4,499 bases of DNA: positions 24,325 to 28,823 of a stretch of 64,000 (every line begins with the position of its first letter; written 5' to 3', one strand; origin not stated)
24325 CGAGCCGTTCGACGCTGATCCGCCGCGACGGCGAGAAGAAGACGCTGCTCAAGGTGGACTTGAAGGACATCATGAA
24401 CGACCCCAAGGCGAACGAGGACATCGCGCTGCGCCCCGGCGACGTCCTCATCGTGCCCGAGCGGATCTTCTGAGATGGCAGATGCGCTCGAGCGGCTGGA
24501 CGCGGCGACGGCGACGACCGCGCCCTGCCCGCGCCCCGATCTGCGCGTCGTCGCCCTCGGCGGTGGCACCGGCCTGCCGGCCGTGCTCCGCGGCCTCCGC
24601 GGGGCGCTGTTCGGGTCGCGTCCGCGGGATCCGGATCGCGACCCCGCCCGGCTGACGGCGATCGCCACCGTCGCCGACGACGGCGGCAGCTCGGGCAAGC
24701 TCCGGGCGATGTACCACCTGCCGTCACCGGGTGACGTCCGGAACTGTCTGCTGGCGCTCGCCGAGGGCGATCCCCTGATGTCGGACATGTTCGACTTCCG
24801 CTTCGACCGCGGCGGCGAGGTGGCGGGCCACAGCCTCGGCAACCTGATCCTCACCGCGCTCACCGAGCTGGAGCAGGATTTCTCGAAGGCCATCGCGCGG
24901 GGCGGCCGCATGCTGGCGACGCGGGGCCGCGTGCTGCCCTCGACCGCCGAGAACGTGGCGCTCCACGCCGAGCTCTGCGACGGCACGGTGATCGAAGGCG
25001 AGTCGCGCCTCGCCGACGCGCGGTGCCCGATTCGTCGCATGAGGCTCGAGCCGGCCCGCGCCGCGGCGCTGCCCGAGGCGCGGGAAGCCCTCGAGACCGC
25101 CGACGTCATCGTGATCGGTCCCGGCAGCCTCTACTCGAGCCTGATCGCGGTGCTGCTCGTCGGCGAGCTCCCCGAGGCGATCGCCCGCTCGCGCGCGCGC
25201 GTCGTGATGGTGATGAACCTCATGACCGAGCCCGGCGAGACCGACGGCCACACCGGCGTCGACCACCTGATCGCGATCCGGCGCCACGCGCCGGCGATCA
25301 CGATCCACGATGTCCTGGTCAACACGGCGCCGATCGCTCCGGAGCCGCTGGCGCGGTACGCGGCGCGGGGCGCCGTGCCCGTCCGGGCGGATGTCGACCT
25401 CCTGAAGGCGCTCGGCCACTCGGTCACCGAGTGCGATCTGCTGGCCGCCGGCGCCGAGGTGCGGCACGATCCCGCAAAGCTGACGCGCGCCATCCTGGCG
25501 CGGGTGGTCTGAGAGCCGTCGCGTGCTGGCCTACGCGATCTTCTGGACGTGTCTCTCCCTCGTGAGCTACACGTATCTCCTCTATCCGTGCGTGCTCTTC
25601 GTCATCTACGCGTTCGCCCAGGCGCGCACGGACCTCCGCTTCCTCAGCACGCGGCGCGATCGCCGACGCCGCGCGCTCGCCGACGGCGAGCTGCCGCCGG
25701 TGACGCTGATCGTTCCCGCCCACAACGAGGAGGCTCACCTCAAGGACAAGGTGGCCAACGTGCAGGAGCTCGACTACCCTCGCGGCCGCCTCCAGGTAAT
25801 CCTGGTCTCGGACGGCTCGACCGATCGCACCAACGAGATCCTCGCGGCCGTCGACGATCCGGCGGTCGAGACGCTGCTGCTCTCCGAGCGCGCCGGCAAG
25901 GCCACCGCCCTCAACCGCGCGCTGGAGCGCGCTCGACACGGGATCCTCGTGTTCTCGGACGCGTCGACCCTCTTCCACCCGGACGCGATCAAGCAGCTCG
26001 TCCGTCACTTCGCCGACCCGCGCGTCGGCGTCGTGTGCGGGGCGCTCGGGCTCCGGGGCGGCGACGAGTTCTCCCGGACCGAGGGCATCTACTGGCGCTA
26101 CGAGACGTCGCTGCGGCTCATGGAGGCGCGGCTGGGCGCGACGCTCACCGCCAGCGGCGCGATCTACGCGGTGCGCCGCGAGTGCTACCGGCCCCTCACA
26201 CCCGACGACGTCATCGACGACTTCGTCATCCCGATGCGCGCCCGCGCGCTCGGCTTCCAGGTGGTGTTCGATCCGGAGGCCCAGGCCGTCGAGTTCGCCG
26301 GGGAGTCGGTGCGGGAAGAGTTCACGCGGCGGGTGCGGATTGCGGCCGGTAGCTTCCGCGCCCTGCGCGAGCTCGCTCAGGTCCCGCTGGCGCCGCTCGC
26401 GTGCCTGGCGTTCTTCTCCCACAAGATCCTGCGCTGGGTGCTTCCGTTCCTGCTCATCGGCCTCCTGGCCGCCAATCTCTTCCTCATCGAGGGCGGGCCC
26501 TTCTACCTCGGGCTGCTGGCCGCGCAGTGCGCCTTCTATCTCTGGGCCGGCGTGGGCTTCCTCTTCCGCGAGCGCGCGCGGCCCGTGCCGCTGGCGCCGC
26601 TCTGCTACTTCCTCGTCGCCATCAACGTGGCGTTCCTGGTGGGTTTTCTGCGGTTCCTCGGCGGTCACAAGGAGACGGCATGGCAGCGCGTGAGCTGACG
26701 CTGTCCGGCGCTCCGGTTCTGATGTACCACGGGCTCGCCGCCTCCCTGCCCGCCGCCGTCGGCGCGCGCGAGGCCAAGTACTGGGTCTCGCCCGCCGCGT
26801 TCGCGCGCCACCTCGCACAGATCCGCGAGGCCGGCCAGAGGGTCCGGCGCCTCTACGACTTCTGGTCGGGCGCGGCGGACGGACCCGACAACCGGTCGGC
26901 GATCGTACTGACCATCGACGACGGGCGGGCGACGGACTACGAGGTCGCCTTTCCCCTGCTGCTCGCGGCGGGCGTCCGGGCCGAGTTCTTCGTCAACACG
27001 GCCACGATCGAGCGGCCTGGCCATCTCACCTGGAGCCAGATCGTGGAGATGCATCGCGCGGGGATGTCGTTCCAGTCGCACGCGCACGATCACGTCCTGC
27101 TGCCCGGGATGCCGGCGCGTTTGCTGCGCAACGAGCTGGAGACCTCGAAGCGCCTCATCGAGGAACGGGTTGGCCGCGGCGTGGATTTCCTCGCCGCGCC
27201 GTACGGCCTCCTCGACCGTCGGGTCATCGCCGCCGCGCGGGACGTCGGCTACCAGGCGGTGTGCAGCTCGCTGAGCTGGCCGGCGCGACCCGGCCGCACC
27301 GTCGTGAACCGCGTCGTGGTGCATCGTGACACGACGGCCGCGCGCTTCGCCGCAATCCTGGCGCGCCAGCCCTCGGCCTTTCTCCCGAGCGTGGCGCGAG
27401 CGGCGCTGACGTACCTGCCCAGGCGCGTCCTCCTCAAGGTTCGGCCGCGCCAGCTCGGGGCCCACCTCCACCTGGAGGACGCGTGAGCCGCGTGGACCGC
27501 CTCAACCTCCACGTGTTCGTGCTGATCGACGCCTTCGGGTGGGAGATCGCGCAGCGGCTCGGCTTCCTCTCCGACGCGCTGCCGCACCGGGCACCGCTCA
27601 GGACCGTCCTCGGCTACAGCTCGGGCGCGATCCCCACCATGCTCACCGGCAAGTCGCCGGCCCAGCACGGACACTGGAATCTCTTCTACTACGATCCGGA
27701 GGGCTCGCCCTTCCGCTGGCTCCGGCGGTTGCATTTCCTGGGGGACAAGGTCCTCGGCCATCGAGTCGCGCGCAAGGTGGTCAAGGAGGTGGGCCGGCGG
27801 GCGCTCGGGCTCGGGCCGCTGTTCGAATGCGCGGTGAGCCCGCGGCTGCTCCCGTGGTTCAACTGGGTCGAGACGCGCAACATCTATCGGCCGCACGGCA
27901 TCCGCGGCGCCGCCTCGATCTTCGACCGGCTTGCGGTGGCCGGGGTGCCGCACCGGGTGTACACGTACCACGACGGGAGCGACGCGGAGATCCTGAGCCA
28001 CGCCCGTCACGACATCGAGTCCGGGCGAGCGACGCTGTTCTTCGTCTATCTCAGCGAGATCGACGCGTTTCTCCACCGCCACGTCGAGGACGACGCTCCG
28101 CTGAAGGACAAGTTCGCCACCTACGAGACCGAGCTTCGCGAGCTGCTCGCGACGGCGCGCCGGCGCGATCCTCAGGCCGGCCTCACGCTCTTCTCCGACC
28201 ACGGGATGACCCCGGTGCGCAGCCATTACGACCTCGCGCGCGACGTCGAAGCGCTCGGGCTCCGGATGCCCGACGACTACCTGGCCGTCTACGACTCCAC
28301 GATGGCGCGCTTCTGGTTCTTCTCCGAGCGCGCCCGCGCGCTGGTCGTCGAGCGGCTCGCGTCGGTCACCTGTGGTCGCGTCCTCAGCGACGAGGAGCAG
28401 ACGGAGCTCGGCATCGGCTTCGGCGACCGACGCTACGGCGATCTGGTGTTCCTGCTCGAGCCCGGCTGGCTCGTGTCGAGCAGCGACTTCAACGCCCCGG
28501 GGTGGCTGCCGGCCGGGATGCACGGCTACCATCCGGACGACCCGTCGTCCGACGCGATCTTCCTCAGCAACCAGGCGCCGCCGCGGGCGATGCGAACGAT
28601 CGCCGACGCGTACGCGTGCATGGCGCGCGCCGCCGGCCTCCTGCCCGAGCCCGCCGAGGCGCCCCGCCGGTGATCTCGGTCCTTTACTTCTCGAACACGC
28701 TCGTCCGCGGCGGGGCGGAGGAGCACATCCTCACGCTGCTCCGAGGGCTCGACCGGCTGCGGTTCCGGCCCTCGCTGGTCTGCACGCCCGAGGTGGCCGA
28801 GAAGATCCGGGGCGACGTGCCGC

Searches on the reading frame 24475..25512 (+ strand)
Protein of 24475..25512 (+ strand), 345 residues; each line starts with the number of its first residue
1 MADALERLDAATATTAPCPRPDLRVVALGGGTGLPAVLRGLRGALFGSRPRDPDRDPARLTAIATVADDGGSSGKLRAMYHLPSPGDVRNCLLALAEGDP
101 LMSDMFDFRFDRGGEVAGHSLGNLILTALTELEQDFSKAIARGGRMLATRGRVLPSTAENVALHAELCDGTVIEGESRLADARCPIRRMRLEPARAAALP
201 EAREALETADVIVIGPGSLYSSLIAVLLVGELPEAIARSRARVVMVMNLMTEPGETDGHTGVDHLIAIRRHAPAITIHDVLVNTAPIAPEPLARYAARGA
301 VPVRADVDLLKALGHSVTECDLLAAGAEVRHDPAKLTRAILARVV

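Call 88: search_protein_families(library=pfam, proteins=[window:24475-25512:+], max_evalue=1e-8)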
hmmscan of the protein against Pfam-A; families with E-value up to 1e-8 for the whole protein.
window:24475-25512:+ (345 aa): 1 family
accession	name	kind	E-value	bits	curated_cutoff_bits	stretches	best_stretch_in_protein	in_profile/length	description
PF01933.23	CofD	-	1.2e-92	310.6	30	1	25-322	1-289/290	2-phospho-L-lactate transferase CofD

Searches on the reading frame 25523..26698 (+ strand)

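Call 88: search_protein_families(library=pfam, proteins=[window:25523-26698:+], max_evalue=1e-8)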
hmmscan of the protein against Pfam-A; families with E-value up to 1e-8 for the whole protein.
window:25523-26698:+ (391 aa): 4 families
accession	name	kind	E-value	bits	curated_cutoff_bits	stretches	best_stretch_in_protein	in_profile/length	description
PF00535.33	Glycos_transf_2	-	1.6e-24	87.2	23.3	1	62-220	2-162/168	Glycosyl transferase family 2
PF13641.12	Glyco_tranf_2_3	-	7.9e-21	75.6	27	1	58-271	1-225/230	Glycosyltransferase like family 2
PF13632.12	Glyco_trans_2_3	-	3.4e-14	53.5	27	1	143-321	3-182/198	Glycosyl transferase family group 2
PF13506.12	Glyco_transf_21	-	1.5e-12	47.8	21.7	1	126-272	18-171/174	Glycosyl transferase family 21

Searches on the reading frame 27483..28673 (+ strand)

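Call 88: search_protein_families(library=pfam, proteins=[window:27483-28673:+], max_evalue=1e-8)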
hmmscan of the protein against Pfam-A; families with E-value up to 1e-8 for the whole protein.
window:27483-28673:+ (396 aa): 1 family
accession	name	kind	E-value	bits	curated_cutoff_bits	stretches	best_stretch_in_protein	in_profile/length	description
PF01663.27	Phosphodiest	-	8.3e-17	62.2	23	1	50-349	48-341/342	Type I phosphodiesterase / nucleotide pyrophosphatase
